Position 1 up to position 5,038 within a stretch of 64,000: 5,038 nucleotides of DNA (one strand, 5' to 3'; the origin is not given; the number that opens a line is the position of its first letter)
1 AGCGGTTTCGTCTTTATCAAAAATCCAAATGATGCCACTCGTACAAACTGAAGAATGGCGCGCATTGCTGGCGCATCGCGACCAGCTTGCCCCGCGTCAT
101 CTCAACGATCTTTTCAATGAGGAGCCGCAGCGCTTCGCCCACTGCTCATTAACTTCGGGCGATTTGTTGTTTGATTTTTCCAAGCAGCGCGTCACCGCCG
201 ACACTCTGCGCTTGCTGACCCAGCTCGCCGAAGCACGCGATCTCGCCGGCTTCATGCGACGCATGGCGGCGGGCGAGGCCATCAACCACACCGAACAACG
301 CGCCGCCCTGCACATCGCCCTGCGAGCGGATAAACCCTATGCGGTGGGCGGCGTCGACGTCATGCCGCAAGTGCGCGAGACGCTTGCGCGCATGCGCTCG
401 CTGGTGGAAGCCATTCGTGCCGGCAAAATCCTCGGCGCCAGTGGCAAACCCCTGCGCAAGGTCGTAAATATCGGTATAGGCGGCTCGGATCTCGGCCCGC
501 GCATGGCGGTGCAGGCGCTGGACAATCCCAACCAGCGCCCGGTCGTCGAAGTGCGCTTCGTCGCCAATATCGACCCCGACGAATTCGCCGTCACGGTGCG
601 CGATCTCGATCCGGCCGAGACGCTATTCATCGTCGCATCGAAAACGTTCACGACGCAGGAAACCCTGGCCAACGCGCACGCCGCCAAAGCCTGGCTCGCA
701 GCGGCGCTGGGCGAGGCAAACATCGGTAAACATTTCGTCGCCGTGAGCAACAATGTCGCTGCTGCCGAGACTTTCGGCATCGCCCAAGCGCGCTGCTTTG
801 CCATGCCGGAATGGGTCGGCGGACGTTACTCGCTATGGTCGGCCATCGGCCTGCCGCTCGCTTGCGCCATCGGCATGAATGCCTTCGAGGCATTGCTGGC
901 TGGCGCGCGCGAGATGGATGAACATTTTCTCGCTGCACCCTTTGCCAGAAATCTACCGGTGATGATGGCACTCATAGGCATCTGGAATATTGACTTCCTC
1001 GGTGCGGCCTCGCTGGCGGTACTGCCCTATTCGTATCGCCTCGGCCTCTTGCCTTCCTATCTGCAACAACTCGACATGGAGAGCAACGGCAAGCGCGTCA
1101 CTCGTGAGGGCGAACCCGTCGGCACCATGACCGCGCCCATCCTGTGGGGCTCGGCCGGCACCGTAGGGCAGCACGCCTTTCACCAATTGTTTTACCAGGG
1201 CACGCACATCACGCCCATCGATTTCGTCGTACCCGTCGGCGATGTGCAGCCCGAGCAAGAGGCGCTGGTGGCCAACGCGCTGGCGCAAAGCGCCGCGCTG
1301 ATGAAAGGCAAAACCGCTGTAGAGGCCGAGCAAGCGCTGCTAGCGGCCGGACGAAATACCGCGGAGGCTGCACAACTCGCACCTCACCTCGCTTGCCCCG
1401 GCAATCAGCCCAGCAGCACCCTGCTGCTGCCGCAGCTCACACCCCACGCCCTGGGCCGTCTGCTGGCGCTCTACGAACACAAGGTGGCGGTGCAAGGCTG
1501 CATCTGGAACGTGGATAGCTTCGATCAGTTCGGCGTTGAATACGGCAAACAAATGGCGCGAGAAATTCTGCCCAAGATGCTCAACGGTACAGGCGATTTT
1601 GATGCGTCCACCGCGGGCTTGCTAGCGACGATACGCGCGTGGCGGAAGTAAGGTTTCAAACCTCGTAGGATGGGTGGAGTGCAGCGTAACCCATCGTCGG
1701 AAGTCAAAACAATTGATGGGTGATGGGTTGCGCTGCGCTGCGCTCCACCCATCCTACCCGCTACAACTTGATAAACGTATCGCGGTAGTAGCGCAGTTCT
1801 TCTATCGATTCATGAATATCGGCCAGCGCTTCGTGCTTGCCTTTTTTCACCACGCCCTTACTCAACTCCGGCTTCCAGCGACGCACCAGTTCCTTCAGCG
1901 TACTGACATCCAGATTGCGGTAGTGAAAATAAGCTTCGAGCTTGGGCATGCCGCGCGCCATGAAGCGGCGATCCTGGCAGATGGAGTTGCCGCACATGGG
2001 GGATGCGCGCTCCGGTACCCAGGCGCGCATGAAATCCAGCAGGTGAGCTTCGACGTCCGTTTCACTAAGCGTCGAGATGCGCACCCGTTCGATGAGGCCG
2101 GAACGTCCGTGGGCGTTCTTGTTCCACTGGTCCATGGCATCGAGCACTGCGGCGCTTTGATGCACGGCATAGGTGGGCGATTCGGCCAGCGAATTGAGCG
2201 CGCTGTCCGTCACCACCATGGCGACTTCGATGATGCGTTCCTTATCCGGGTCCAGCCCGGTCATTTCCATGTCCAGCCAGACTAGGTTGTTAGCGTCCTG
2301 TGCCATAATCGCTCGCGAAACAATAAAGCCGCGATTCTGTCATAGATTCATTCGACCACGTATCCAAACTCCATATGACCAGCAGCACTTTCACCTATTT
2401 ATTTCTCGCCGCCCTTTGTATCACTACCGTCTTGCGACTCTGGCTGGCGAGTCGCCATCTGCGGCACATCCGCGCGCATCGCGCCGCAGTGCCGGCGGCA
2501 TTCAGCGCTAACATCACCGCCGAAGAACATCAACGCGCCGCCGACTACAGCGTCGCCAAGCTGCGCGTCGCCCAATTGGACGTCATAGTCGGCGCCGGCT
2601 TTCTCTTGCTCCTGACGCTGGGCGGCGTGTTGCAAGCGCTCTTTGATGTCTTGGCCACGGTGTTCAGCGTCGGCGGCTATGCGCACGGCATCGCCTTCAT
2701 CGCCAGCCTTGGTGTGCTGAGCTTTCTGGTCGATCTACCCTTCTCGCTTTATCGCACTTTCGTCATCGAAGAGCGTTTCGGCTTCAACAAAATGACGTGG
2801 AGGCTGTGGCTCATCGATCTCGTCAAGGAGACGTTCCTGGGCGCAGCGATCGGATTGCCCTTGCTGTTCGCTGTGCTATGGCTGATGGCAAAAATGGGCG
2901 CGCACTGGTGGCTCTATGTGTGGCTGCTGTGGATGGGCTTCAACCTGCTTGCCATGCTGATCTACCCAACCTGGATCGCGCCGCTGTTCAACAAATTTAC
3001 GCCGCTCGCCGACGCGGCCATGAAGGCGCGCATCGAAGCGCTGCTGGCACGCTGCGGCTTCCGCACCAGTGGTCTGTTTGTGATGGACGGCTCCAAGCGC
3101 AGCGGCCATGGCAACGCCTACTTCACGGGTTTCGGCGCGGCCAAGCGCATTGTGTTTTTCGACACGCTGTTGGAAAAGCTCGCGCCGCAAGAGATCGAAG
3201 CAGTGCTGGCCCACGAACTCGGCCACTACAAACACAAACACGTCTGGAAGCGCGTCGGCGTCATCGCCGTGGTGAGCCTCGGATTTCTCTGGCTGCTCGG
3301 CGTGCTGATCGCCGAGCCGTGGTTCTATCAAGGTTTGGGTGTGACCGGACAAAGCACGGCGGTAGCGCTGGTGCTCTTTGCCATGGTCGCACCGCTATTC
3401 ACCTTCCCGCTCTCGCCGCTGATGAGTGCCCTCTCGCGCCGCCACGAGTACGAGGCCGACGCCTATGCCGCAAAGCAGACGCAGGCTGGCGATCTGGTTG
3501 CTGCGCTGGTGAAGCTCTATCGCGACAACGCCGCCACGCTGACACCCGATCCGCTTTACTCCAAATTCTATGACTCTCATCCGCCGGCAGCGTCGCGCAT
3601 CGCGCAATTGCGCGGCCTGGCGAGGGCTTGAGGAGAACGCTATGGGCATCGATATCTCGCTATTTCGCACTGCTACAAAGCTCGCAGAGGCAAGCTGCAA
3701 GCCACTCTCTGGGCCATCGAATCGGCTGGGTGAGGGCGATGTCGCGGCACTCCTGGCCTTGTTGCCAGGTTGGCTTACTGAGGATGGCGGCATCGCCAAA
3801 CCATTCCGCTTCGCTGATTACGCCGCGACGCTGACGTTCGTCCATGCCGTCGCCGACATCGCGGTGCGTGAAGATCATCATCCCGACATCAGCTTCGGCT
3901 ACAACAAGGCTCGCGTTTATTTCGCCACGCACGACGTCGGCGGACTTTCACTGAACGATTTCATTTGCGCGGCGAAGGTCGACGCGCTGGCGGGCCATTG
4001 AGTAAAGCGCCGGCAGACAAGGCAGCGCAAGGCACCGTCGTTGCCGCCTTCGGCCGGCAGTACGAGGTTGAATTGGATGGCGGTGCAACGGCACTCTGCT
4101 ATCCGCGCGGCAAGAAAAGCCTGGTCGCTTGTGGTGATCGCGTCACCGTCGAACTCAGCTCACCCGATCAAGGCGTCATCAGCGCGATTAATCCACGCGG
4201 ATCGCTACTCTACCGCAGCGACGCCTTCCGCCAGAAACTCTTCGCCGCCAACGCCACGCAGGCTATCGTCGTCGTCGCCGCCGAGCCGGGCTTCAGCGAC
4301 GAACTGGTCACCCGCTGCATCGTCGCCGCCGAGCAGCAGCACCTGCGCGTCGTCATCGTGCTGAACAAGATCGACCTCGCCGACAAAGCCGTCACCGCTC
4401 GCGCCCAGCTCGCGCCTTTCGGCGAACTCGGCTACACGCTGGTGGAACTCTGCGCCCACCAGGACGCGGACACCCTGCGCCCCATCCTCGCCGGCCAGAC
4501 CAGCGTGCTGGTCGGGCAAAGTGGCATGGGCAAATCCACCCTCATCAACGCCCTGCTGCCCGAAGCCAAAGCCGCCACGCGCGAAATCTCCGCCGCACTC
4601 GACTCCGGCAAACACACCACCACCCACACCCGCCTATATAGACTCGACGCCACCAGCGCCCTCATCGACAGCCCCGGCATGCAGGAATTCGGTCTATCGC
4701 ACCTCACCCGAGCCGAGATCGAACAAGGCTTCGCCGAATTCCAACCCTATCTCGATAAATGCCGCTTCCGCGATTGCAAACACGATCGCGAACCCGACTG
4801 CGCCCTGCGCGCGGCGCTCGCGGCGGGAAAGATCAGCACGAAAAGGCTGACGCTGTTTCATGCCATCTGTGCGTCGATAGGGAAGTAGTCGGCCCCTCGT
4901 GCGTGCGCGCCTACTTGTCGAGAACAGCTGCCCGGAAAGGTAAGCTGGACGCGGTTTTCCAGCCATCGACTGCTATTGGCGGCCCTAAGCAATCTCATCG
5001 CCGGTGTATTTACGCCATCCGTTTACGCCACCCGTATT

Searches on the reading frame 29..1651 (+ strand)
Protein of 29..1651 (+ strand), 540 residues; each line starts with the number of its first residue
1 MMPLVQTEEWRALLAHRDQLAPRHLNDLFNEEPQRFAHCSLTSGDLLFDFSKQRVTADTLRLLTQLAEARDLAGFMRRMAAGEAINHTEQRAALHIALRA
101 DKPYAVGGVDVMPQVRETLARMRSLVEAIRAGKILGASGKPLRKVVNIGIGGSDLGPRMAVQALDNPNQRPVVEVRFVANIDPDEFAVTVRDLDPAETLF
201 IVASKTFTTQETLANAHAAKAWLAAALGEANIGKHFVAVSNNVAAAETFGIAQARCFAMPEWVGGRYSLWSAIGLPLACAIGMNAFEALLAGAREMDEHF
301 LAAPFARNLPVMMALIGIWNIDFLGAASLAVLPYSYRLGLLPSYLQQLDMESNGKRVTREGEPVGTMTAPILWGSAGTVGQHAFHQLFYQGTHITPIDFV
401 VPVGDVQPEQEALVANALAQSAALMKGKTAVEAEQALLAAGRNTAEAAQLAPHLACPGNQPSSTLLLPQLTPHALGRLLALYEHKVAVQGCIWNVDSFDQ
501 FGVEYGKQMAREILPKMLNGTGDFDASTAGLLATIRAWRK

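Call 47: search_protein_families(library=pfam, proteins=[window:29-1651:+])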
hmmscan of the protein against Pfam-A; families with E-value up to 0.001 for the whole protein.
window:29-1651:+ (540 aa): 1 family
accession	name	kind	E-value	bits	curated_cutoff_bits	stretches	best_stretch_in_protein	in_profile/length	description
PF00342.24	PGI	-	2.3e-177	590.9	22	1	49-532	1-486/486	Phosphoglucose isomerase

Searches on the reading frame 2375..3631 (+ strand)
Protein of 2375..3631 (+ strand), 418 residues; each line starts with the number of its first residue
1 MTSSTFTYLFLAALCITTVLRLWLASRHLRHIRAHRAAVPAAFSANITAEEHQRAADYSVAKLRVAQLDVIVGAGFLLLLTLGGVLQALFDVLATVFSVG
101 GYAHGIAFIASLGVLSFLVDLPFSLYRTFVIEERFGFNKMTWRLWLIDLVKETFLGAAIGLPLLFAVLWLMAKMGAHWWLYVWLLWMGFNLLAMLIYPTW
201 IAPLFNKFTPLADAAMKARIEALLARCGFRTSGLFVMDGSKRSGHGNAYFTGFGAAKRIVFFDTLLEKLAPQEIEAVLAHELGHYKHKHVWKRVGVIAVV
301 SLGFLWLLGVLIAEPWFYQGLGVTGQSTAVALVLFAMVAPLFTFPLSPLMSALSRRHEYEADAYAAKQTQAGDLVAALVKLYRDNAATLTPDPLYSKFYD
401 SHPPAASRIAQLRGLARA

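Call 47: search_protein_families(library=pfam, proteins=[window:2375-3631:+])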
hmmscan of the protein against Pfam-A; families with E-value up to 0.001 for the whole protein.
window:2375-3631:+ (418 aa): 2 families
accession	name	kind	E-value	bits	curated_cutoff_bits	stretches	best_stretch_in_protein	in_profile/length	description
PF16491.10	Peptidase_M48_N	-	2e-62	210.7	27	1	29-207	2-179/179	CAAX prenyl protease N-terminal, five membrane helices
PF01435.24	Peptidase_M48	-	2.8e-35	122.3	20.3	1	211-415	2-185/186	Peptidase family M48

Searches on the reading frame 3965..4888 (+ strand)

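Call 47: search_protein_families(library=pfam, proteins=[window:3965-4888:+])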
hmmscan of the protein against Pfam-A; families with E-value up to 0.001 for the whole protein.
window:3965-4888:+ (307 aa): 10 families
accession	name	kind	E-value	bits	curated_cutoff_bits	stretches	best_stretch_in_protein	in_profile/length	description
PF03193.22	RsgA_GTPase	-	9.7e-52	175.7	30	1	75-244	1-173/174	RsgA GTPase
PF01926.29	MMR_HSR1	-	2.2e-07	31.4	21.9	1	181-243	3-65/113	50S ribosome-binding GTPase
PF00009.33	GTP_EFTU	-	4.8e-07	30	26.5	0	97-142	93-137/188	Elongation factor Tu GTP binding domain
PF13191.12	AAA_16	-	6.5e-06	27.2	32.6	0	169-215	14-63/167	AAA ATPase domain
PF00005.33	ABC_tran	-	1.9e-05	25.8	25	1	176-220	10-57/137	ABC transporter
PF13555.12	AAA_29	-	0.0005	20.2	27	0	174-197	20-42/61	P-loop containing region of AAA domain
PF00006.31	ATP-synt_ab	-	0.00065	19.8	29.5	0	169-206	6-43/213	ATP synthase alpha/beta family, nucleotide-binding domain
PF13401.12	AAA_22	-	0.00085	20.1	27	0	180-216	8-33/130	AAA domain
PF00735.24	Septin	-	0.00094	19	26.2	0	181-219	8-46/280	Septin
PF02421.24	FeoB_N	-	0.00099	19.1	27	0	180-239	3-57/156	Ferrous iron transport protein B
